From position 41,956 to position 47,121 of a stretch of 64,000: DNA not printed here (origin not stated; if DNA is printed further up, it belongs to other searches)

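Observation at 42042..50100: Operon headed by a 1,621-aa HD / helical-repeat / NadD-like / GNAT-like / PRTase-like fusion protein with dehydrogenase, flavoprotein and aldolase partners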

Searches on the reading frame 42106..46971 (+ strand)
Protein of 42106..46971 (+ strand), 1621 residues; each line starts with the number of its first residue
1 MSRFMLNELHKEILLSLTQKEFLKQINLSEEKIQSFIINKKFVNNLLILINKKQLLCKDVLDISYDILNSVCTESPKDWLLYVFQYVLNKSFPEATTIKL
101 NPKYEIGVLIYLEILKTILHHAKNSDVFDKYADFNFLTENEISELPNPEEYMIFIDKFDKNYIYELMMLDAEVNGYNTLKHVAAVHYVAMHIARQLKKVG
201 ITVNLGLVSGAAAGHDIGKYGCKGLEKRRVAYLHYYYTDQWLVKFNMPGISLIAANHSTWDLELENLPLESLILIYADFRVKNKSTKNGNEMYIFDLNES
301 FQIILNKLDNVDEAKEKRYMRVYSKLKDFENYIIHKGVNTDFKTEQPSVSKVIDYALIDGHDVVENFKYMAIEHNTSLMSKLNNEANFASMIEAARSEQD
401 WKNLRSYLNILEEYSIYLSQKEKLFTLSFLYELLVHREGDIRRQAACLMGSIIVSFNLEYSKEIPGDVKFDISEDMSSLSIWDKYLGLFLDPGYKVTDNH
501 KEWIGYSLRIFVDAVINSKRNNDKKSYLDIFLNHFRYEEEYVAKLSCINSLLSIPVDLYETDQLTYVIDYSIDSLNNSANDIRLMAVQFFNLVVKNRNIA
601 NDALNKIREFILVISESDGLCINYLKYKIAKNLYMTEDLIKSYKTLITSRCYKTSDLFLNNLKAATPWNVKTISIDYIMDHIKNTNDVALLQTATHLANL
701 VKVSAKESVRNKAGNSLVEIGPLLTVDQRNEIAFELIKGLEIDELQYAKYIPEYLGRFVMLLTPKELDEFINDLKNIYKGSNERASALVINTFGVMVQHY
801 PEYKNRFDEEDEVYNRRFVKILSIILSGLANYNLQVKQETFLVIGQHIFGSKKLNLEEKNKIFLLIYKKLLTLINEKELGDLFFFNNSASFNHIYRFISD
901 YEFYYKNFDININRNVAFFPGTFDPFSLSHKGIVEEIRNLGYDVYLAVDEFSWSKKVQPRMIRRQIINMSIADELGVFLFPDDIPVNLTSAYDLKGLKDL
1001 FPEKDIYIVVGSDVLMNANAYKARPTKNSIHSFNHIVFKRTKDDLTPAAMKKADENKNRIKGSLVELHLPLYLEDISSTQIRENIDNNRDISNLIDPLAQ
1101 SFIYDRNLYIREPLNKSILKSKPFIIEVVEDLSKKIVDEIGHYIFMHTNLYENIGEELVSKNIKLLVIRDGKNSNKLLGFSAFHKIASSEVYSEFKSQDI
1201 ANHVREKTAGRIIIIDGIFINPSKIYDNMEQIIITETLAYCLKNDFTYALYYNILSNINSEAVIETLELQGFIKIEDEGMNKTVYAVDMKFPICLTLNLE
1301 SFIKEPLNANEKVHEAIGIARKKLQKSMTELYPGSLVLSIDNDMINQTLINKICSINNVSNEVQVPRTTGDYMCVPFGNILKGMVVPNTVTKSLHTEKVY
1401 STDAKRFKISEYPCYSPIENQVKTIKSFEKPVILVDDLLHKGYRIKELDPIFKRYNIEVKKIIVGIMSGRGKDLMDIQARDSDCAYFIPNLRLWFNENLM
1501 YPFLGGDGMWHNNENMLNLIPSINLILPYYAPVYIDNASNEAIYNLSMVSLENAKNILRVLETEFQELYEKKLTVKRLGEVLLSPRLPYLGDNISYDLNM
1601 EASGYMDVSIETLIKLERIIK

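Call 7: search_protein_families(library=pfam, proteins=[window:42106-46971:+], max_evalue=0.1)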
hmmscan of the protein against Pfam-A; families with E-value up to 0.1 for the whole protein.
window:42106-46971:+ (1621 aa): 2 families
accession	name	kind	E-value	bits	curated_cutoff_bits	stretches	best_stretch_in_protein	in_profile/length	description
PF01467.32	CTP_transf_like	-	2e-07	31.7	21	1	918-1083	1-132/133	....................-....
PF04558.20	tRNA_synt_1c_R1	-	0.085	13.3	28.6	0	21-92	5-79/162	Glutaminyl-tRNA synthetase, non-specific RNA binding region part 1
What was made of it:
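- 44821..45450 (+): ORF1 residues 906-1115: NadD/NMNAT-like adenylyltransferase domain. PF01467 (call 7).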

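Call 8: search_protein_families(library=ncbifam, proteins=[window:42106-46971:+], max_evalue=0.1)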
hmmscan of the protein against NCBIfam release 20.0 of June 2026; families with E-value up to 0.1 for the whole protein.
window:42106-46971:+ (1621 aa): 11 families
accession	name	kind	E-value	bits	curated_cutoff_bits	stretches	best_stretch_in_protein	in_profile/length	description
TIGR00482.1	TIGR00482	equivalog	4.3e-12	46.5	112.45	1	919-1109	2-194/194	nicotinate (nicotinamide) nucleotide adenylyltransferase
NF000840.1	PRK00071.1-3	equivalog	3e-09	36.6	150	1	914-1110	6-199/201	nicotinate-nucleotide adenylyltransferase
NF006479.0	PRK08887.1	equivalog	8.3e-08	32.2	164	1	915-1023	3-119/174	nicotinate-nicotinamide nucleotide adenylyltransferase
NF000842.0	PRK00071.2-1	equivalog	6.1e-06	26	167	1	915-1109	3-184/191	nicotinate-nucleotide adenylyltransferase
NF045665.1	NTPtran_DVU1551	equivalog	7.1e-06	25.3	315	1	170-285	209-315/359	DVU_1551 family NTP transferase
NF000839.0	PRK00071.1-1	equivalog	4.7e-05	23.4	187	1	916-1110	8-216/219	nicotinate-nucleotide adenylyltransferase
NF000841.0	PRK00071.1-4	equivalog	8.3e-05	22.4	197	1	913-1109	6-192/194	nicotinate-nucleotide adenylyltransferase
TIGR00295.1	TIGR00295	hypoth_equivalog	0.0002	21.1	172.35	1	178-226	14-62/164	TIGR00295 family protein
TIGR00125.1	cyt_tran_rel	domain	0.0013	18.9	27.7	1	916-961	1-47/65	adenylyltransferase/cytidyltransferase family protein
TIGR01510.1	coaD_prev_kdtB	equivalog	0.0097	15.9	103.3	0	917-965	2-49/155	pantetheine-phosphate adenylyltransferase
TIGR00277.1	HDIG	domain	0.013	15.4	27.6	1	177-220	4-42/84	HDIG domain-containing metalloprotein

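Call 9: find_homologous_proteins(query=window:42106-46968:+)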
Query window:42106-46968:+ (1621 aa): 7219 proteins with E <= 0.001 among 8000 candidates; the best 120 are listed.
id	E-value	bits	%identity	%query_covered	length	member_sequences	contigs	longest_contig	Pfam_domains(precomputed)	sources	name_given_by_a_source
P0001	0.0e+0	3608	100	100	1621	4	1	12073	PF01467.33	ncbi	-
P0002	0.0e+0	3208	89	100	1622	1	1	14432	PF01467.33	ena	-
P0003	0.0e+0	3196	88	100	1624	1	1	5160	PF01467.33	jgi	-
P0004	0.0e+0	3135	86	100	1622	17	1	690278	PF01467.33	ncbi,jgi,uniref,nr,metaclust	ncbi:hypothetical protein [Sedimentibacter sp. B4]|uniref:hypothetical protein n=1 Tax=Sedimentibact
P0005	0.0e+0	3127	86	100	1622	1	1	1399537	-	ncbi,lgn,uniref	ncbi:MAG: cytidyltransferase [Sedimentibacter sp.]|uniref:cytidyltransferase n=1 Tax=Sedimentibacter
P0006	0.0e+0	3125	86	100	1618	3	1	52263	PF01467.33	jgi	jgi:nicotinic acid mononucleotide adenylyltransferase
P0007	0.0e+0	3080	85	100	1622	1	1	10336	PF01467.33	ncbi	-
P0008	0.0e+0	2987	86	96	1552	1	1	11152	PF01467.33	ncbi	ncbi:MAG: cytidyltransferase, partial [Sedimentibacter sp.]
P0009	0.0e+0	2974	81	100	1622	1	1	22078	PF01467.33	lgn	-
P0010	0.0e+0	2937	81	100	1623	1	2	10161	PF01467.33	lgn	-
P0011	0.0e+0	2936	80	100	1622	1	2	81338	PF01467.33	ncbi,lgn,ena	-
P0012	0.0e+0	2933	80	100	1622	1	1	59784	PF01467.33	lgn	-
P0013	0.0e+0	2931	80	100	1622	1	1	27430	PF01467.33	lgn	-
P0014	0.0e+0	2930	80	100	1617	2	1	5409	PF01467.33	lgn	-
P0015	0.0e+0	2928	81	100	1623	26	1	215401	PF01467.33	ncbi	-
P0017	0.0e+0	2921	80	100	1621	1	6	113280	PF01467.33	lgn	-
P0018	0.0e+0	2917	80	100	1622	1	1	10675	PF01467.33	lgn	-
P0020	0.0e+0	2911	79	100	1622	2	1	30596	PF01467.33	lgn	-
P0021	0.0e+0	2911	79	100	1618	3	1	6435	PF01467.33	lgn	-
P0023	0.0e+0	2906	80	100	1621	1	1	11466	PF01467.33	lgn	-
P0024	0.0e+0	2906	79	100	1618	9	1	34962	PF01467.33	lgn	-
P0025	0.0e+0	2905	79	100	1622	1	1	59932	PF01467.33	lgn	-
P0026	0.0e+0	2897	79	100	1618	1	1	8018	PF01467.33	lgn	-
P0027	0.0e+0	2894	79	100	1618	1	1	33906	PF01467.33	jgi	jgi:nicotinic acid mononucleotide adenylyltransferase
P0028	0.0e+0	2891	79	100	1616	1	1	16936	PF01467.33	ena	-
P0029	0.0e+0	2887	79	100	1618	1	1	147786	PF01467.33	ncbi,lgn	-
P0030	0.0e+0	2886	79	100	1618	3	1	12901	PF01467.33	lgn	-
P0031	0.0e+0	2876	79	100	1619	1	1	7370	PF01467.33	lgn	-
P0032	0.0e+0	2868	78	100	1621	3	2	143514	PF01467.33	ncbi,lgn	-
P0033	0.0e+0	2859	78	100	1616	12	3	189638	PF01467.33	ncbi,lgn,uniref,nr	ncbi:cytidyltransferase [Sedimentibacter sp.]|uniref:cytidyltransferase n=1 Tax=Sedimentibacter sp. 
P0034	0.0e+0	2853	78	100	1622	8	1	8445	PF01467.33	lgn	-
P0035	0.0e+0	2839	77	100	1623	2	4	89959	PF01467.33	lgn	-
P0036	0.0e+0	2820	78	100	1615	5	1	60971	PF01467.33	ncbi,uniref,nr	ncbi:cytidyltransferase [Sedimentibacter sp.]|uniref:cytidyltransferase n=1 Tax=Sedimentibacter sp. 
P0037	0.0e+0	2820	77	100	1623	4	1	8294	PF01467.33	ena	-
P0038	0.0e+0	2819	77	100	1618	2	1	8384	PF01467.33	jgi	-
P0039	0.0e+0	2808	77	100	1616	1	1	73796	PF01467.33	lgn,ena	-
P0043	0.0e+0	2743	75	100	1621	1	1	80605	PF01467.33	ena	-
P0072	0.0e+0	2684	74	100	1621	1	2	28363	PF01467.33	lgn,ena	-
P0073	0.0e+0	2677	74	100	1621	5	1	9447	PF01467.33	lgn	-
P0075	0.0e+0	2676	74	100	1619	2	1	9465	PF01467.33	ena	-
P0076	0.0e+0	2662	73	100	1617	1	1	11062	PF01467.33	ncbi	-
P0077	0.0e+0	2648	73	100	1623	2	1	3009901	-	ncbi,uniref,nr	ncbi:cytidyltransferase [Sedimentibacter sp. MB31-C6]|uniref:cytidyltransferase n=1 Tax=Sedimentibac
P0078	0.0e+0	2647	72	100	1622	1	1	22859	PF01467.33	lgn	-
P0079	0.0e+0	2644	72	100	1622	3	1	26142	PF01467.33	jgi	-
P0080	0.0e+0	2639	72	100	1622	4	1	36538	PF01467.33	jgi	-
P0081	0.0e+0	2639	72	100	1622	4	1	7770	PF01467.33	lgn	-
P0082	0.0e+0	2637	72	100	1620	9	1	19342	PF01467.33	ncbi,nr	ncbi:MAG: cytidyltransferase [Tissierellia bacterium]|nr:cytidyltransferase [Tissierellia bacterium]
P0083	0.0e+0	2635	72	100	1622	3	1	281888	PF01467.33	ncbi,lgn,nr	nr:cytidyltransferase [Sedimentibacter sp.]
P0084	0.0e+0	2628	72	100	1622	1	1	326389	PF01467.33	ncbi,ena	-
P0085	0.0e+0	2627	72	100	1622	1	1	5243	PF01467.33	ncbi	-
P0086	0.0e+0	2619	72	100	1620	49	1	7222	PF01467.33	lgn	-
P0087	0.0e+0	2617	72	100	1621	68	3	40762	PF01467.33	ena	-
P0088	0.0e+0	2616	72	100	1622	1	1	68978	PF01467.33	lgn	-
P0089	0.0e+0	2603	71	100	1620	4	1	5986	PF01467.33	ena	-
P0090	0.0e+0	2598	71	100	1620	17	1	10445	PF01467.33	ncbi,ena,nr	ncbi:MAG TPA: cytidyltransferase [Sedimentibacter sp.]|nr:cytidyltransferase [Sedimentibacter sp.]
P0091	0.0e+0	2597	71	100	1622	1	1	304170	PF01467.33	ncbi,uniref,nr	ncbi:nicotinic acid mononucleotide adenylyltransferase [Sedimentibacter acidaminivorans]|uniref:nico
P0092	0.0e+0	2592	71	100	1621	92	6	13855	PF01467.33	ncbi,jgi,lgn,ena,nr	ncbi:MAG: cytidyltransferase [Sedimentibacter sp.]|nr:cytidyltransferase [Sedimentibacter sp.]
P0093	0.0e+0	2586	71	100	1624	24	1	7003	PF01467.33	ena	-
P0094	0.0e+0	2575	70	100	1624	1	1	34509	PF01467.33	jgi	-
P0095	0.0e+0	2532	69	100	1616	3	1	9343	PF01467.33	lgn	-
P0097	0.0e+0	2507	70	100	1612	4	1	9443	PF01467.33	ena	-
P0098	0.0e+0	2457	66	100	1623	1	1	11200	PF01467.33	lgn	-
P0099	0.0e+0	2345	77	83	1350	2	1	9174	PF01467.33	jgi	-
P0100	0.0e+0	2265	61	100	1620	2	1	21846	PF01467.33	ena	-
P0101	0.0e+0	2218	61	100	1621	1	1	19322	PF01467.33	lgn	-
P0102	0.0e+0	2177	60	100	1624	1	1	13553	PF01467.33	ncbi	-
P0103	0.0e+0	2170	61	100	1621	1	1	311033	-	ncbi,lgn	-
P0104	0.0e+0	2131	60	100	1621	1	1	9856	PF01467.33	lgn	-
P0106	0.0e+0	1884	53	100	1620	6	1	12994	PF01467.33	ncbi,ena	-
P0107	0.0e+0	1872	53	100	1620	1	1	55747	PF01467.33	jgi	jgi:nicotinic acid mononucleotide adenylyltransferase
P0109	0.0e+0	1867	53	100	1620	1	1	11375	PF01467.33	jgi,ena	jgi:nicotinic acid mononucleotide adenylyltransferase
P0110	0.0e+0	1867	53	100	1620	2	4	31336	PF01467.33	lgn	-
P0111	0.0e+0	1866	53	100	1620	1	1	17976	PF01467.33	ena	-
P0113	0.0e+0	1859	52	100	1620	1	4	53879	PF01467.33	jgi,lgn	jgi:nicotinic acid mononucleotide adenylyltransferase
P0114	0.0e+0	1840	51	100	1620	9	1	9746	PF01467.33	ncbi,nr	ncbi:MAG: cytidyltransferase [Tissierellales bacterium]|nr:cytidyltransferase [Tissierellales bacter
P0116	0.0e+0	1833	50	100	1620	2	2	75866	PF01467.33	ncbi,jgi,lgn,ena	-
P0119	0.0e+0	1827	51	100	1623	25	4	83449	PF01467.33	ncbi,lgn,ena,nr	ncbi:MAG TPA: cytidyltransferase [Clostridiales bacterium]|nr:cytidyltransferase [Clostridiales bact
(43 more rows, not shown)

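Call 10: search_solved_structures(query=window:42106-46968:+, max_evalue=1)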
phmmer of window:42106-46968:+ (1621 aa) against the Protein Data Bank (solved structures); distinct sequences matched with E-value up to 1: 2.
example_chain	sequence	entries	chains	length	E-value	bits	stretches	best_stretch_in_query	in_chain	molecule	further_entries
2h29_A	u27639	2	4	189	0.0014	19.5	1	915-1109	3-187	Probable nicotinate-nucleotide adenylyltransferase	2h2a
3h05_A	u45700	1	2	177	0.013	16.4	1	915-1024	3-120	uncharacterized protein VPA0413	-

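Call 12: find_encoding_contigs(protein=P0119, flank=10000, max_places=3)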
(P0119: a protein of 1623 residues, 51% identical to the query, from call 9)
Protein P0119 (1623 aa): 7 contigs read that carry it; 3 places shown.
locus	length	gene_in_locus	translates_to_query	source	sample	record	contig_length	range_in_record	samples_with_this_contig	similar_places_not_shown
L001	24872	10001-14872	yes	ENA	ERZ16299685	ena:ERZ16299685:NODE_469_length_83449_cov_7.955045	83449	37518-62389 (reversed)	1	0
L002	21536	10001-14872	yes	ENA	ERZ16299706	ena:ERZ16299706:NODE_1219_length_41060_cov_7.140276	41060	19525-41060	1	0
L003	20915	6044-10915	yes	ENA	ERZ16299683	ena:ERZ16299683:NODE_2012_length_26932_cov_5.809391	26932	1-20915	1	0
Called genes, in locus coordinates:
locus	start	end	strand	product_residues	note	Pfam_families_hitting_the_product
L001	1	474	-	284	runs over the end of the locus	PF00590:TP_methylase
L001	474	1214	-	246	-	PF02390:Methyltransf_4 (faint), PF05175:MTS, PF06325:PrmA (weak), PF02475:TRM5-TYW2_MTfase (weak), PF12847:Methyltransf_18 (weak), PF13649:Methyltransf_25 (faint), PF13847:Methyltransf_31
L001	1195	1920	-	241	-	PF13367:PrsW-protease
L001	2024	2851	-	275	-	PF00800:PDT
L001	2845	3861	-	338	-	PF18152:DAHP_snth_FXD, PF00793:DAHP_synth_1, PF03102:NeuB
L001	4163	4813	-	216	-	PF02390:Methyltransf_4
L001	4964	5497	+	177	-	PF18955:DUF5698, PF10035:DUF2179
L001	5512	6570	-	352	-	PF01210:NAD_Gly3P_dh_N (weak), PF02558:ApbA (weak), PF02317:Octopine_DH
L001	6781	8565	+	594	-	PF01855:POR_N, PF02775:TPP_enzyme_C, PF00037:Fer4 (faint), PF13237:Fer4_10 (weak)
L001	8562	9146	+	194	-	PF01558:POR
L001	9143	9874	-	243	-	PF00392:GntR, PF07702:UTRA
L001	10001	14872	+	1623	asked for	PF01467:CTP_transf_like (weak)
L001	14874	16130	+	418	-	PF00056:Ldh_1_N (weak)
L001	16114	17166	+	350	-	PF03358:FMN_red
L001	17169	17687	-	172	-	PF02572:CobA_CobO_BtuR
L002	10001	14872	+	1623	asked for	PF01467:CTP_transf_like (weak)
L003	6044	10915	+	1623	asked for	PF01467:CTP_transf_like (weak)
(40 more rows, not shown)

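Call 13: find_encoding_contigs(protein=P0103, flank=10000, max_places=2)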
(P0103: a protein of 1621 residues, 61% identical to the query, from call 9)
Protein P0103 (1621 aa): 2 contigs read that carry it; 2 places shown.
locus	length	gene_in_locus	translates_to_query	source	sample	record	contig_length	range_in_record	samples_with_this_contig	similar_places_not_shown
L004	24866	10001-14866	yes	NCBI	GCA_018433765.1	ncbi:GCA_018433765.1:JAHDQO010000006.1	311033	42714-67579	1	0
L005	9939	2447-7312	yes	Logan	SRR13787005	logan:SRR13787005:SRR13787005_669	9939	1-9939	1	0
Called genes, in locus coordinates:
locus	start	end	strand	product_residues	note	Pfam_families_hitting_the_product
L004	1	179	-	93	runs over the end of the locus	PF00166:Cpn10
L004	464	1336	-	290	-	PF07934:OGG_N, PF00730:HhH-GPD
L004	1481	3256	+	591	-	PF00158:Sigma54_activat, PF14532:Sigma54_activ_2, PF07728:AAA_5 (weak), PF25601:AAA_lid_14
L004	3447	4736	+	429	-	PF03313:SDH_alpha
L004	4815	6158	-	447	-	PF02812:ELFV_dehydrog_N, PF00208:ELFV_dehydrog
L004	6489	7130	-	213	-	PF06971:Put_DNA-bind_N, PF01408:GFO_IDH_MocA (weak), PF02629:CoA_binding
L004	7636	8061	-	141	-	PF01047:MarR, PF13404:HTH_AsnC-type, PF13412:HTH_24, PF01037:AsnC_trans_reg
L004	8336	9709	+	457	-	PF00682:HMGL-like, PF02436:PYC_OADA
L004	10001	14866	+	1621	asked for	-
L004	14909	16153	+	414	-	PF00056:Ldh_1_N (weak)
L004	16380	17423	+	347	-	PF03358:FMN_red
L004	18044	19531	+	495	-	PF01656:CbiA, PF13500:AAA_26, PF07685:GATase_3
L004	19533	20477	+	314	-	PF03186:CobD_Cbib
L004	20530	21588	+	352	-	PF00155:Aminotran_1_2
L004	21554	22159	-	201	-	PF00300:His_Phos_1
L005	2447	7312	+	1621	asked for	-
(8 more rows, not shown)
